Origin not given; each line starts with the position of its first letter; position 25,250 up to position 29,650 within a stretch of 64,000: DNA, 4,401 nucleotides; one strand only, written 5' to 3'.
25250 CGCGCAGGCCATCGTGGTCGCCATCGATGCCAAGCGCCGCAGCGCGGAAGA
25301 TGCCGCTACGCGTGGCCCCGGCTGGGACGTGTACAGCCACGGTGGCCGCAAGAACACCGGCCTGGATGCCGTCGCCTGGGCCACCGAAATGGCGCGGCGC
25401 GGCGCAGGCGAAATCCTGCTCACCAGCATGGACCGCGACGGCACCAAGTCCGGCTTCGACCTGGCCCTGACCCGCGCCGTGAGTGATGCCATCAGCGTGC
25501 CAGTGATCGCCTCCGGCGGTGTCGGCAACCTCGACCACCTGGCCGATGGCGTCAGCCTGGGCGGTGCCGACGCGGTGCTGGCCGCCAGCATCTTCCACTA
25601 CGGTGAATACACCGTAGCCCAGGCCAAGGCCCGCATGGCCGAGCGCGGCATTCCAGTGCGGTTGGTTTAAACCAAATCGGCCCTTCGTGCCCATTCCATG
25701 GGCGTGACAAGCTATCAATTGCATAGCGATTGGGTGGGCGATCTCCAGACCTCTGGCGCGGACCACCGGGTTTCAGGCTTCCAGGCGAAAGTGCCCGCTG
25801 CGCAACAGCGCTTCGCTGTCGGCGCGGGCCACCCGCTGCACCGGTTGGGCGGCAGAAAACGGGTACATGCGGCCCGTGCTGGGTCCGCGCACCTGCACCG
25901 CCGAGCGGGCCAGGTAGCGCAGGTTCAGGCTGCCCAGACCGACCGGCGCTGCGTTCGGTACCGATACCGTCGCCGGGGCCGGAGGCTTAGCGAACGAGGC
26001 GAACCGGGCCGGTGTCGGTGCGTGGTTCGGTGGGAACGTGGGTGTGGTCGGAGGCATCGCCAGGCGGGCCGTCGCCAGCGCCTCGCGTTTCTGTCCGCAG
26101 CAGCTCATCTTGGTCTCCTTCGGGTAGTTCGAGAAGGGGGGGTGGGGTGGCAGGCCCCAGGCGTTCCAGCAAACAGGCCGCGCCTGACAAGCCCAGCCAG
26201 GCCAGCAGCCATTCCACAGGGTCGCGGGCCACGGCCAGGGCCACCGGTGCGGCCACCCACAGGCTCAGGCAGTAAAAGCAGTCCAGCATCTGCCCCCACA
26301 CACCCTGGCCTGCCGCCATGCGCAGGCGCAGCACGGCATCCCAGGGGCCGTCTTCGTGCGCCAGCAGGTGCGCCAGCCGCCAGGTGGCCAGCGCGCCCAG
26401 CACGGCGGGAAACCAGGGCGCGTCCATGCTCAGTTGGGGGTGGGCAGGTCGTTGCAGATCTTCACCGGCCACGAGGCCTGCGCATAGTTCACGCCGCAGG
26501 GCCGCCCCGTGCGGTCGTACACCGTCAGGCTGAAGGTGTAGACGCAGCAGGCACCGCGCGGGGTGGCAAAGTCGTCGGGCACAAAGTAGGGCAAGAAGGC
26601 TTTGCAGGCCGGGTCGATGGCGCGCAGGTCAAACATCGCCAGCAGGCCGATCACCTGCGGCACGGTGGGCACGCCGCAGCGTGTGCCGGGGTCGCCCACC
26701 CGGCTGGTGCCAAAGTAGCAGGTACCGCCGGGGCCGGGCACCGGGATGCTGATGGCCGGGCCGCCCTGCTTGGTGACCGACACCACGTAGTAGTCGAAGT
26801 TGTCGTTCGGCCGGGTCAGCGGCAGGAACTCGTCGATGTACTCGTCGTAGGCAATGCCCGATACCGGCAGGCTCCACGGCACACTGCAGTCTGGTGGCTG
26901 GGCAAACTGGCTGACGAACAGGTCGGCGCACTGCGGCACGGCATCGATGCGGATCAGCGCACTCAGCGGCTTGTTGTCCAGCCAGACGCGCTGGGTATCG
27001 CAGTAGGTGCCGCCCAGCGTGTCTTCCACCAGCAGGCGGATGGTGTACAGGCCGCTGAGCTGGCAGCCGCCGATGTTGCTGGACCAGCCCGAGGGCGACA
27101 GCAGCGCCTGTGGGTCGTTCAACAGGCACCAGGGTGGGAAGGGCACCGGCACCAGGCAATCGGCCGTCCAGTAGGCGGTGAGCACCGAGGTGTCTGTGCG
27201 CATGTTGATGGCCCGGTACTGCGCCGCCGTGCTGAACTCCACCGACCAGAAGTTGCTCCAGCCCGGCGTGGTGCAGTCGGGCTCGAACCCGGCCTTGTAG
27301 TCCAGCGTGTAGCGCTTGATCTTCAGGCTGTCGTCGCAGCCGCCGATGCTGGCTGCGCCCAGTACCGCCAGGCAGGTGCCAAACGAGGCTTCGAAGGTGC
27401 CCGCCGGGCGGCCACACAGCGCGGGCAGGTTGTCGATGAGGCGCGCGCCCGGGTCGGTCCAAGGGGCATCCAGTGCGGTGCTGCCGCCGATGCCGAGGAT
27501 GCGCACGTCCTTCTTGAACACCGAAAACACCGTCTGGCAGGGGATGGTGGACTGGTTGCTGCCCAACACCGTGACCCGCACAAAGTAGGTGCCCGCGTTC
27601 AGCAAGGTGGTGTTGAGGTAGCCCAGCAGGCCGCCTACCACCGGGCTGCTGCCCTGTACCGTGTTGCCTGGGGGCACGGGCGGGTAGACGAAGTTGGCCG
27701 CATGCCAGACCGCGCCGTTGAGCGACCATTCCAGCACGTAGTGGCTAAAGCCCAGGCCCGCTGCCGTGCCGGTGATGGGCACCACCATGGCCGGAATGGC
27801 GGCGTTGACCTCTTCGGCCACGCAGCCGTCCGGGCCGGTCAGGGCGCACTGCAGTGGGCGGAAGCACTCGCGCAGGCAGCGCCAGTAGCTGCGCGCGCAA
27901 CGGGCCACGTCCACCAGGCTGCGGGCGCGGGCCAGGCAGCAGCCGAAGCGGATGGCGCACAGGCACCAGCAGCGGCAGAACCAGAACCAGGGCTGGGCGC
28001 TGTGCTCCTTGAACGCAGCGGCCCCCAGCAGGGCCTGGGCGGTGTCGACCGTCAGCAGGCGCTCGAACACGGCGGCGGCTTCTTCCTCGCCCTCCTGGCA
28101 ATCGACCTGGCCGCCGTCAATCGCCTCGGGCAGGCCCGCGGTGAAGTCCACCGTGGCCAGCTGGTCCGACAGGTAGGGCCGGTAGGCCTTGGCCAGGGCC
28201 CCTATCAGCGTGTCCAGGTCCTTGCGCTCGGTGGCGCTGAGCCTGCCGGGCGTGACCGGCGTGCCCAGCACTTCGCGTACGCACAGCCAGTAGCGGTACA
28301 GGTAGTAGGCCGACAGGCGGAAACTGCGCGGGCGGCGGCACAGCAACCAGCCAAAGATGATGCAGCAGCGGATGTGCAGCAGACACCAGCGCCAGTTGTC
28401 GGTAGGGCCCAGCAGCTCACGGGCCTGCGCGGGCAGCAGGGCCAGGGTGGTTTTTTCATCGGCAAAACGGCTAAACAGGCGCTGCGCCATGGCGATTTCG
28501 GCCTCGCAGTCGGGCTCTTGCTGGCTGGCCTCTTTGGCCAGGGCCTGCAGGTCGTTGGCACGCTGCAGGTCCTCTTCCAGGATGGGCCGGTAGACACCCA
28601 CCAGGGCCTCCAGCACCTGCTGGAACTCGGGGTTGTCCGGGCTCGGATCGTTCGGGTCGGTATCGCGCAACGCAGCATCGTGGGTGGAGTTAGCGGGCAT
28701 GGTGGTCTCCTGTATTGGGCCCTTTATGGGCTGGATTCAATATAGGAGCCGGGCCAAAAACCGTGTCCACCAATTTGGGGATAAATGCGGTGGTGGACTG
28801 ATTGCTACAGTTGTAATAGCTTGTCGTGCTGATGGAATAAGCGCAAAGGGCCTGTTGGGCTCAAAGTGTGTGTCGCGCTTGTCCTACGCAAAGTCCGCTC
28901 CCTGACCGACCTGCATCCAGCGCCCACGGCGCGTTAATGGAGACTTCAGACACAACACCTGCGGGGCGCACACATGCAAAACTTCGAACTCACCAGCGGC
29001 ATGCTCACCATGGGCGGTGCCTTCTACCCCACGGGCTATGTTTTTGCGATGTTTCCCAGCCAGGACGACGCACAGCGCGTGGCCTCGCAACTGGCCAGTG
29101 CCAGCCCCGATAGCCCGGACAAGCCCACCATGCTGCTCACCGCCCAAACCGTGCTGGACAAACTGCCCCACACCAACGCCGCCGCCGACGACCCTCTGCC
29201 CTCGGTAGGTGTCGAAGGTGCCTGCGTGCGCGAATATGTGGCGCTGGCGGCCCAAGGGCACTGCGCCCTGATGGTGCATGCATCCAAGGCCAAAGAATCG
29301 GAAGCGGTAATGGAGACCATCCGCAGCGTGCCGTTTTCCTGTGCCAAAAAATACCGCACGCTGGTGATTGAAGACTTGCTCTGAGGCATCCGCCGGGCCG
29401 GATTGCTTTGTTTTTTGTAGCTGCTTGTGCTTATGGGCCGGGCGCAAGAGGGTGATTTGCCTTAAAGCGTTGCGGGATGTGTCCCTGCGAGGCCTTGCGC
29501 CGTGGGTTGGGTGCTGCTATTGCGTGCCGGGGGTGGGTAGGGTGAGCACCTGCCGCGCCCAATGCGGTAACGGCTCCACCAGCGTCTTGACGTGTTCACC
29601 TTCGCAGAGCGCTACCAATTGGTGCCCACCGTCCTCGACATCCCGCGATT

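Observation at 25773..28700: Uncharacterised three-gene operon: 756-aa Cys/Trp-rich multidomain protein, DUF1360-like membrane protein and 111-aa 'MSCCG' protein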

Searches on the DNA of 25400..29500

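Call 62: search_rna_families(source=window, start=25400, end=29500, threshold=evalue, max_evalue=1)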
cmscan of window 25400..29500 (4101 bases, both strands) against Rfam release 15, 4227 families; matches with E-value up to 1: 2.
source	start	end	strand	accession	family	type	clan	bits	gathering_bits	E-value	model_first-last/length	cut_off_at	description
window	27209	27284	-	RF03403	mir-5366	Gene; miRNA;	-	20.4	73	0.89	1-71/71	no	mir-5366 microRNA precursor family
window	28034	28091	-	RF01129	sR44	Gene; snRNA; snoRNA; CD-box;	-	16.7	45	0.83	1-55/55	no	Small nucleolar RNA sR44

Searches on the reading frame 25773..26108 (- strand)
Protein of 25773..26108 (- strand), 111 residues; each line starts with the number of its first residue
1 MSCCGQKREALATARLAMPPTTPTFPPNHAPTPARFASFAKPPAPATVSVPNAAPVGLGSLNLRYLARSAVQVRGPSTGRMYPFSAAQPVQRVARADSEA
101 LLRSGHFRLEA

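Call 3: search_protein_families(library=pfam, proteins=[window:25773-26108:-], max_evalue=1)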
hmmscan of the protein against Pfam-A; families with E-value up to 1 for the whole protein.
window:25773-26108:- (111 aa): 0 families

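Call 4: search_protein_families(library=ncbifam, proteins=[window:25773-26108:-], max_evalue=1)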
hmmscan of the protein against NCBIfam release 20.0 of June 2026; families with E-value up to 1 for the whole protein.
window:25773-26108:- (111 aa): 0 families

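Call 11: search_protein_families(library=padloc, proteins=[window:25773-26108:-], max_evalue=1)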
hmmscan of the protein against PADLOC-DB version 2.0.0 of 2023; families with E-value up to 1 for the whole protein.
window:25773-26108:- (111 aa): 0 families

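Call 12: search_protein_families(library=phrogs, proteins=[window:25773-26108:-], max_evalue=1)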
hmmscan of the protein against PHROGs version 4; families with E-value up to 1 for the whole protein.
window:25773-26108:- (111 aa): 0 families

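Call 32: find_homologous_proteins(query=window:25773-26108:-, max_evalue=0.01)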
Query window:25773-26108:- (111 aa): 28 proteins with E <= 0.01 among 59 candidates.
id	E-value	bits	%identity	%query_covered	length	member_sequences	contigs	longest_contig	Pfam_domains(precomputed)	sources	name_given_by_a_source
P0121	4.4e-52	193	100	85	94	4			-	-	-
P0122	2.2e-44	168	78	100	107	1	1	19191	-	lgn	-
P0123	1.3e-43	166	82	100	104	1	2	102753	-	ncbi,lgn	-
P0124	1.5e-42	162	81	100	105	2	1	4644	-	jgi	jgi:hypothetical protein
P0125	7.2e-41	157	76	100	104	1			-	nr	nr:hypothetical protein [uncultured Albidiferax sp.]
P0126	2.1e-40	155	74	100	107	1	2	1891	-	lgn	-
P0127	6.6e-35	138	70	100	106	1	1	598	-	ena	-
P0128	2.7e-32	129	81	73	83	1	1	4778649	-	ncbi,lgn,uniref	ncbi:hypothetical protein [Rhodoferax sp. WC2427]|uniref:hypothetical protein n=1 Tax=Rhodoferax sp.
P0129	1.8e-31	127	81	73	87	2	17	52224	-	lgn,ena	-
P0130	4.2e-24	103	57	99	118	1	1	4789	-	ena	-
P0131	1.0e-23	102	50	99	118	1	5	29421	-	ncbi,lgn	-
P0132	2.4e-23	100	58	96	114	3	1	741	-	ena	-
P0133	2.9e-23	100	54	100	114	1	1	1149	-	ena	-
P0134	5.5e-23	99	52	99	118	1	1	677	-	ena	-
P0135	3.6e-22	97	84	55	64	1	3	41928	-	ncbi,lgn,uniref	ncbi:MAG: hypothetical protein ABIP34_22160 [Rhodoferax sp.]|uniref:hypothetical protein n=1 Tax=Rho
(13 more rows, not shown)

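Call 43: predict_structure(alignment_id=A3)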
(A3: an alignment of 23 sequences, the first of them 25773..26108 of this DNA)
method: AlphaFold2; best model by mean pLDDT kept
length: 111 residues; sequences in the alignment: 23
mean_pLDDT: 71.9   pTM: 0.46
mean pLDDT of the five models: 71.9, 70.7, 69.1, 68.3, 68.0
residues with pLDDT >= 90: 49; 70-90: 4; 50-70: 40; < 50: 18
segments of 3 or more residues with pLDDT < 50: 16-18
pLDDT, mean of each block of 10 residues (from residue 1): 57 51 50 51 50 61 94 94 93 94 95 80
secondary structure, 60 per line:
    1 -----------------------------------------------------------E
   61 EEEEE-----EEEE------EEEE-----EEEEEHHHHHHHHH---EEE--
elements in order: E60-65 E71-74 E81-84 E90-94 H95-103 E107-109

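Call 46: fold_search(model_id=the predicted structure, library=pdb)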
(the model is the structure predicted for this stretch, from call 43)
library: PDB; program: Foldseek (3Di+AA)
matches with E <= 10: 260; with E <= 0.001: 0
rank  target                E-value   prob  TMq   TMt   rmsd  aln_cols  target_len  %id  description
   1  2lsm_MODEL_1_A        1.7e-01  0.90  0.33  0.55   6.8        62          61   14  Solution structure of gpFI C-terminal domain (released 2012-07-25)
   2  5ghs_D                2.0e-01  0.85  0.37  0.53  12.3        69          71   14  DNA replication protein (released 2016-10-12)
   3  8ouw_A                2.1e-01  0.95  0.38  0.23   6.8        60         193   22  Cryo-EM structure of CMG helicase bound to TIM-1/TIPN-1 and homodimeric DNSN-1 on fork DNA (Caenorhabditis elegans) (released 2023-08-16)
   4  8ouw_D                2.1e-01  0.54  0.27  0.17   7.8        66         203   12  Cryo-EM structure of CMG helicase bound to TIM-1/TIPN-1 and homodimeric DNSN-1 on fork DNA (Caenorhabditis elegans) (released 2023-08-16)
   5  6jeo_aD               2.6e-01  0.54  0.30  0.41   3.6        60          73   12  Structure of PSI tetramer from Anabaena (released 2019-11-13)
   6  5ghr_B                2.7e-01  0.92  0.36  0.64   2.9        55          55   18  DNA replication protein (released 2016-10-12)
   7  8b9a_C                2.7e-01  0.80  0.33  0.20   5.0        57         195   16  S. cerevisiae replisome + Ctf4, bound by pol alpha primase. Complex engaged with a fork DNA substrate containing a 60  (released 2023-08-09)
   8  5ghr_D                3.3e-01  0.90  0.37  0.63   3.0        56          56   18  DNA replication protein (released 2016-10-12)
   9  8q6o_K                3.5e-01  0.47  0.33  0.20  16.3        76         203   17  X. laevis CMG dimer bound to dimeric DONSON - without ATPase (released 2023-10-18)
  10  2e9x_D                3.8e-01  0.51  0.29  0.18   4.8        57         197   19  The crystal structure of human GINS core complex (released 2007-04-10)
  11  8q6o_G                4.0e-01  0.75  0.35  0.21   7.2        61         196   15  X. laevis CMG dimer bound to dimeric DONSON - without ATPase (released 2023-10-18)
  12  7qhs_D                5.9e-01  0.72  0.35  0.18   3.4        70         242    8  S. cerevisiae CMGE nucleating origin DNA melting (released 2022-06-15)
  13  9e2z_A                6.8e-01  0.75  0.37  0.22   7.1        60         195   15  Cryo-EM structure of human CMG helicase stalled at G4-containing DNA template (released 2025-03-26)
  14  3anw_A                7.2e-01  0.77  0.36  0.25   2.6        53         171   19  A protein complex essential initiation of DNA replication (released 2011-07-27)
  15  8b9c_F                7.2e-01  0.69  0.35  0.19   3.4        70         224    8  S. cerevisiae pol alpha - replisome complex (released 2023-08-09)
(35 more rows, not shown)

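Call 76: search_solved_structures(query=A3, max_evalue=10)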
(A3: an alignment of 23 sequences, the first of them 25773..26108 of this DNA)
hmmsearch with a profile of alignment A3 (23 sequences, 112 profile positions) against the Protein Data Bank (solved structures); distinct sequences matched with E-value up to 10: 0.

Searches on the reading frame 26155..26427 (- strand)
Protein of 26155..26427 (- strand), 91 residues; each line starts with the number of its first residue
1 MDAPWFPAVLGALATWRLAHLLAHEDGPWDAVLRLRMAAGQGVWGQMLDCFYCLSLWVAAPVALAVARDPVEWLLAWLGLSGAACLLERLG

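Call 81: search_dna_similar(query=window:26155-26427:-, collection=phages, mode=protein, max_evalue=0.01, max_rows=15)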
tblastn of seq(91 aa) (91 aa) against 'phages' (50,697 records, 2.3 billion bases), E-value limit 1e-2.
No match.

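Call 84: search_protein_families(library=pfam, alignment_id=A6, max_evalue=0.01)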
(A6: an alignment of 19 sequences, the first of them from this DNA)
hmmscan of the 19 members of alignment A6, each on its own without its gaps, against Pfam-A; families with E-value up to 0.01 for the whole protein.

A. member 1, seq(91 aa): 1 family
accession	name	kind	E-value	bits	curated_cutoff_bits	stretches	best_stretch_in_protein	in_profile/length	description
PF07098.16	DUF1360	-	4.4e-06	27.1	21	1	37-88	46-99/102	Protein of unknown function (DUF1360)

B. families by the number of members that match (of 19 scanned): 2 families
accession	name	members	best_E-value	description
PF07098.16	DUF1360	18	1.2e-07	Protein of unknown function (DUF1360)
PF09578.15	Spore_YabQ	1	0.0026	Spore cortex protein YabQ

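Call 85: search_solved_structures(query=A6, max_evalue=10)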
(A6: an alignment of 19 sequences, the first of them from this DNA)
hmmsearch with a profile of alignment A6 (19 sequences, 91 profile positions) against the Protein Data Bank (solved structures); distinct sequences matched with E-value up to 10: 0.
